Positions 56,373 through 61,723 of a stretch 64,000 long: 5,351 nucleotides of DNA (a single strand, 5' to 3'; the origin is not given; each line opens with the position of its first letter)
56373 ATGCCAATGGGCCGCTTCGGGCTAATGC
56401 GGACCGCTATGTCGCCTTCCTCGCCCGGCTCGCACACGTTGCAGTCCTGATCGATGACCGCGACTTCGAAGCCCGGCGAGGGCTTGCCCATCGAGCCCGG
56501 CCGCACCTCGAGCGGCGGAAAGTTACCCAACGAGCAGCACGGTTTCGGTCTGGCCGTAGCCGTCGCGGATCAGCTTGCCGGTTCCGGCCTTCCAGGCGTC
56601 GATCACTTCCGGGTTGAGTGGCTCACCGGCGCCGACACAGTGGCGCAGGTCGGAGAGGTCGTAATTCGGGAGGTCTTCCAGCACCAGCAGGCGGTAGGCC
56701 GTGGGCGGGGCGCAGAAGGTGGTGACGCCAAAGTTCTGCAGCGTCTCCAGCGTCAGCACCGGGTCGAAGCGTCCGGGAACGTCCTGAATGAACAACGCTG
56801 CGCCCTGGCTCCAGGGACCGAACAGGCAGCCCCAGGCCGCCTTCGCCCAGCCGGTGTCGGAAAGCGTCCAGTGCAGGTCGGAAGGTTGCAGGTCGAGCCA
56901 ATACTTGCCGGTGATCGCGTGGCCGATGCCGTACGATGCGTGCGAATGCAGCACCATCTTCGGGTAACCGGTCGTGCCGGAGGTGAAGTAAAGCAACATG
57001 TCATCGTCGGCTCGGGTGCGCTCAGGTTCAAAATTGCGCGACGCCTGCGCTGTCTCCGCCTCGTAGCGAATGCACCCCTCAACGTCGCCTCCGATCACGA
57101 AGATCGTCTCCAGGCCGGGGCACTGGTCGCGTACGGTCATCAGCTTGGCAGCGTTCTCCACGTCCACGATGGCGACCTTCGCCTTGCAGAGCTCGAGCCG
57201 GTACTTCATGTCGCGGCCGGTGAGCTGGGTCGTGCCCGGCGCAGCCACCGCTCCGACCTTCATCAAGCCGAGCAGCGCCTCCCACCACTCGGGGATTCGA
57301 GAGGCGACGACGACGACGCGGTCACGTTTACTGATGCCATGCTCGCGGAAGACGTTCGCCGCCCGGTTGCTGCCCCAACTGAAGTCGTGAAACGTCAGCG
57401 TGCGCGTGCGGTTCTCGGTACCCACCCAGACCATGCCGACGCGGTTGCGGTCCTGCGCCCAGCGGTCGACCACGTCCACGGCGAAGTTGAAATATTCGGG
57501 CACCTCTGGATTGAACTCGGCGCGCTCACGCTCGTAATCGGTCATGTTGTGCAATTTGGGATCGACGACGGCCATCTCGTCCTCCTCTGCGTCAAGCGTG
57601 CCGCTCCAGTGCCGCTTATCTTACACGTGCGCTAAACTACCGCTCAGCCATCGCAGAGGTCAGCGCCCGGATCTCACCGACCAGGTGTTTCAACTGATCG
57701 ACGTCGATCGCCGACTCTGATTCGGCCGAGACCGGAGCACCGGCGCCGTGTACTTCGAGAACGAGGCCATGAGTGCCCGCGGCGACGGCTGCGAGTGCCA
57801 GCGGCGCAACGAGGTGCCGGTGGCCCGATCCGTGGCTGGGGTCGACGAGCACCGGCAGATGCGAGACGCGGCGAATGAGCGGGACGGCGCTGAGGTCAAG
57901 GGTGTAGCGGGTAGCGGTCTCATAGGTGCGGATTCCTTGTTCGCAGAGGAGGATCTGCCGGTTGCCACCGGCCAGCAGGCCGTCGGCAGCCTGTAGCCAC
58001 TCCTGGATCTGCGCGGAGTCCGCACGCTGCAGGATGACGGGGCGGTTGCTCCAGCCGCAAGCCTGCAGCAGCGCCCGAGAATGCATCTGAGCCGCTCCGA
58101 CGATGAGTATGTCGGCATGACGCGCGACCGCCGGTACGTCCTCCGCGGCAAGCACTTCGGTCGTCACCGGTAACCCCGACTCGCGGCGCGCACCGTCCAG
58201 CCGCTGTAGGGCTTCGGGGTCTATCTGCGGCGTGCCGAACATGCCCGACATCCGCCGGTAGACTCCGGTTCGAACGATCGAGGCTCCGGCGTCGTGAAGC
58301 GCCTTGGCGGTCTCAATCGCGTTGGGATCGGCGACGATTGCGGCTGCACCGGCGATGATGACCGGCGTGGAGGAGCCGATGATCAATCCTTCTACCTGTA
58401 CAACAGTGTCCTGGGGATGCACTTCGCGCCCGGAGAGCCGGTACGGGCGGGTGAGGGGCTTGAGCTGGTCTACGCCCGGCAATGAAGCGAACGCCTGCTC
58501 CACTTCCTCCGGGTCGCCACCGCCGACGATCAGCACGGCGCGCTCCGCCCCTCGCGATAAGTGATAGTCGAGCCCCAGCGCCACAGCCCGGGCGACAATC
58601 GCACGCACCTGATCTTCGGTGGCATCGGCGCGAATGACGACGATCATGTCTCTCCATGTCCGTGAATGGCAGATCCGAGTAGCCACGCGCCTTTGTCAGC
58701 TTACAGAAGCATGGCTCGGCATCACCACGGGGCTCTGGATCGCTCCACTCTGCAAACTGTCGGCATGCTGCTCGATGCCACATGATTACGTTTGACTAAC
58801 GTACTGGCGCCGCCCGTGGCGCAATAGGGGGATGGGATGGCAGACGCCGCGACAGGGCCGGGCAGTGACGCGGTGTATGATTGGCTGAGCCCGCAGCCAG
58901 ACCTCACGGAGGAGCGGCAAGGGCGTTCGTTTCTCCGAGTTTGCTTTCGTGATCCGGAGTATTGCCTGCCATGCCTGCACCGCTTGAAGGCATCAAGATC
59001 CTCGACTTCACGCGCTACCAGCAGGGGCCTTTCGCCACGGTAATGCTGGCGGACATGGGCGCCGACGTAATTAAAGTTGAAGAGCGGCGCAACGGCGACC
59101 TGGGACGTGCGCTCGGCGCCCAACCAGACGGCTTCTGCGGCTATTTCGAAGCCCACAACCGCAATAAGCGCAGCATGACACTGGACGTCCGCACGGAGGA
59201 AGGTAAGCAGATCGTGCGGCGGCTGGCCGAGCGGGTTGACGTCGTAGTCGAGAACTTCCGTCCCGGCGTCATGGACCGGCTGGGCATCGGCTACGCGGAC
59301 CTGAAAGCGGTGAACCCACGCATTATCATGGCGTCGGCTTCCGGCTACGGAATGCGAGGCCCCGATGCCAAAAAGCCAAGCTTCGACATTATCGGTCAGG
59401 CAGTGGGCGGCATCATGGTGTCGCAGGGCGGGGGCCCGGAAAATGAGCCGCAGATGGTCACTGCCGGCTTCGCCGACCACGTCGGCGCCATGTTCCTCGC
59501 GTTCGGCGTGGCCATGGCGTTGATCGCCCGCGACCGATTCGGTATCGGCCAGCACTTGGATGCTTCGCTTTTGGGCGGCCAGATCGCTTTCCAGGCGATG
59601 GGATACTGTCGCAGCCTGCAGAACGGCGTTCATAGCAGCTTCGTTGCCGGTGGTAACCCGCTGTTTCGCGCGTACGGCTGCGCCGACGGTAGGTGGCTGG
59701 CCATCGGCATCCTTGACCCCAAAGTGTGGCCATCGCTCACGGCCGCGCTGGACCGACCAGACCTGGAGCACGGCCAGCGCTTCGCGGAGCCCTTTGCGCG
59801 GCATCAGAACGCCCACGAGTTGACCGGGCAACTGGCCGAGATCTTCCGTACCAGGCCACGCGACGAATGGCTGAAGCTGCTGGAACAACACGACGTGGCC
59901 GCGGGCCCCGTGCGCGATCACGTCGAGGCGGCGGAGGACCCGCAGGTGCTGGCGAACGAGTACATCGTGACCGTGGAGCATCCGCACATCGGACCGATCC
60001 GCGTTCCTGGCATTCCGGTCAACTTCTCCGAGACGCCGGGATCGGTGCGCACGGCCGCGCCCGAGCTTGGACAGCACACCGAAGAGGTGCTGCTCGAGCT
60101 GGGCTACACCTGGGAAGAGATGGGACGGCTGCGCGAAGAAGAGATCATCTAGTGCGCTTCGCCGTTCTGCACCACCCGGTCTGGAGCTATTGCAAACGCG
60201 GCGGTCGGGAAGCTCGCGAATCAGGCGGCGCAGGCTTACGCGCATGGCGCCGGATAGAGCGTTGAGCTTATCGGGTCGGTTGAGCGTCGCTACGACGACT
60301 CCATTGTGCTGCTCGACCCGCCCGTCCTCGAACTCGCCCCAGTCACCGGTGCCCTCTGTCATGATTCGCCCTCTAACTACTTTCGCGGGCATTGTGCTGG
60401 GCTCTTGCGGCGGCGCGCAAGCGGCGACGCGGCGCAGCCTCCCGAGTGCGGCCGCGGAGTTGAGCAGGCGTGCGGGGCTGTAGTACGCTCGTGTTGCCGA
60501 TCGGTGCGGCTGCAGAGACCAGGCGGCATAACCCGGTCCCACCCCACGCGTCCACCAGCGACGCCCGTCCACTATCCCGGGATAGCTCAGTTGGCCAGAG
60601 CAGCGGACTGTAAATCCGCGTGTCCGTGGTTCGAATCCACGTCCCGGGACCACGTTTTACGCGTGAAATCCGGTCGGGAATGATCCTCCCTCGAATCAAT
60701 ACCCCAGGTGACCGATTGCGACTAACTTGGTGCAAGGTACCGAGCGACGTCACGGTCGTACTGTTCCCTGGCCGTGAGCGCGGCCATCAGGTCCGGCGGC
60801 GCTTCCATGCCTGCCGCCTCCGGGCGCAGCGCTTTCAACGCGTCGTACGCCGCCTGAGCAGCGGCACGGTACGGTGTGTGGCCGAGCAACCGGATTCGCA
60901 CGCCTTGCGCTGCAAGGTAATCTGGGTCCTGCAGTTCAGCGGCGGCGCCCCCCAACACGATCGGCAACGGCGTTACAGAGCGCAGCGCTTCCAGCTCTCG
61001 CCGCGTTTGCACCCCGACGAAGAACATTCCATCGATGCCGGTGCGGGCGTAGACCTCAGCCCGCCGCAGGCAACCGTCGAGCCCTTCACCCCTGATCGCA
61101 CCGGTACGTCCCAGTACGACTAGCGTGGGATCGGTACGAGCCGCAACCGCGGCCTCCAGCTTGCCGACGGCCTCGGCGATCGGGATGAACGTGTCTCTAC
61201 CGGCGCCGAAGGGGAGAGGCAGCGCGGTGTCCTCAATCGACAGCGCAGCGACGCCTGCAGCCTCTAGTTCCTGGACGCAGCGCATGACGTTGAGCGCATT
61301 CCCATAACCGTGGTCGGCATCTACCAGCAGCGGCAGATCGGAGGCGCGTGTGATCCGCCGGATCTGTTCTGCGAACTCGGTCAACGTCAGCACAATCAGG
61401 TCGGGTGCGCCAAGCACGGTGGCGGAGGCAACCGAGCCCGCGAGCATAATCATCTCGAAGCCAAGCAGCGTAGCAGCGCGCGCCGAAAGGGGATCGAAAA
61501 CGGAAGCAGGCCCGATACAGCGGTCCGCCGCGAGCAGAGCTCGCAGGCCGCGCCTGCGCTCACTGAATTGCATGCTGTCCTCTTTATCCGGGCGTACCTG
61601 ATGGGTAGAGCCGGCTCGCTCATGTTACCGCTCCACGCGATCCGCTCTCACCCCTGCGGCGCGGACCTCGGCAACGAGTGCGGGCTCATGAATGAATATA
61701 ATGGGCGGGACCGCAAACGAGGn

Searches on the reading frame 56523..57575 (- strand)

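Call 45: search_protein_families(library=pfam, proteins=[window:56523-57575:-], max_evalue=0.0001)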
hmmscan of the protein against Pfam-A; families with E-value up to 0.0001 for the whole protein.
window:56523-57575:- (350 aa): 1 family
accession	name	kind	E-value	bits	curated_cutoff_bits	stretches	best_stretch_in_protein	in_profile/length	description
PF00501.34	AMP-binding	-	2.2e-55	188.5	29.9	1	39-347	5-326/384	AMP-binding enzyme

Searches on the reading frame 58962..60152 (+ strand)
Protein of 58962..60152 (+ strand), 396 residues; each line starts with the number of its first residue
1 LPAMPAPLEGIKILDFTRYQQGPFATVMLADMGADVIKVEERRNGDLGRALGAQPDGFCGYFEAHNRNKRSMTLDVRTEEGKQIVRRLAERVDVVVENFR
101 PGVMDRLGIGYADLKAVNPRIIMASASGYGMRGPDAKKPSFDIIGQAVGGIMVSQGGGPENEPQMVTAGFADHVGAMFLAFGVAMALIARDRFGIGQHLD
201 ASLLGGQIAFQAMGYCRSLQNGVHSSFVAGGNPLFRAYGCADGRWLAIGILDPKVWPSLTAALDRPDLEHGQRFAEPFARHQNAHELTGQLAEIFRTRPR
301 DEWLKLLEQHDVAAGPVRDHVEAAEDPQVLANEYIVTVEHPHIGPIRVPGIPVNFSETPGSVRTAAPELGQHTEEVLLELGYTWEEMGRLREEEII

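Call 45: search_protein_families(library=pfam, proteins=[window:58962-60152:+], max_evalue=0.0001)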
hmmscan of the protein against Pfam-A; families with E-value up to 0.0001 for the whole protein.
window:58962-60152:+ (396 aa): 1 family
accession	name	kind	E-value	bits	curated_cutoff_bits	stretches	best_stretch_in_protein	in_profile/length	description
PF02515.22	CoA_transf_3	-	1.8e-121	406.1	23.3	1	8-373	1-366/366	CoA-transferase family III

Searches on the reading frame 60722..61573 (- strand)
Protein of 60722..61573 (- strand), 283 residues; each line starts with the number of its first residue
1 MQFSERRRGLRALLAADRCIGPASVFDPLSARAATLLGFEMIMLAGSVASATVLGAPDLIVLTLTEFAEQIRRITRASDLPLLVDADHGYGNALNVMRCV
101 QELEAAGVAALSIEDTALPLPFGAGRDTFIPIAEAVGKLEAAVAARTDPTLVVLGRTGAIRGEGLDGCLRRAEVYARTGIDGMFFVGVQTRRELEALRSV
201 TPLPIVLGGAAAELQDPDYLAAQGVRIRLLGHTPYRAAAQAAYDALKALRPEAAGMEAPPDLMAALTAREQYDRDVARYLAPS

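Call 45: search_protein_families(library=pfam, proteins=[window:60722-61573:-], max_evalue=0.0001)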
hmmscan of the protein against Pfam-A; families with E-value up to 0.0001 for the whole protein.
window:60722-61573:- (283 aa): 1 family
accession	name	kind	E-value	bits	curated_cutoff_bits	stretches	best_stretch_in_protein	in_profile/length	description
PF13714.12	PEP_mutase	-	8.9e-37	127.4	31.5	1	11-249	2-239/240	Phosphoenolpyruvate phosphomutase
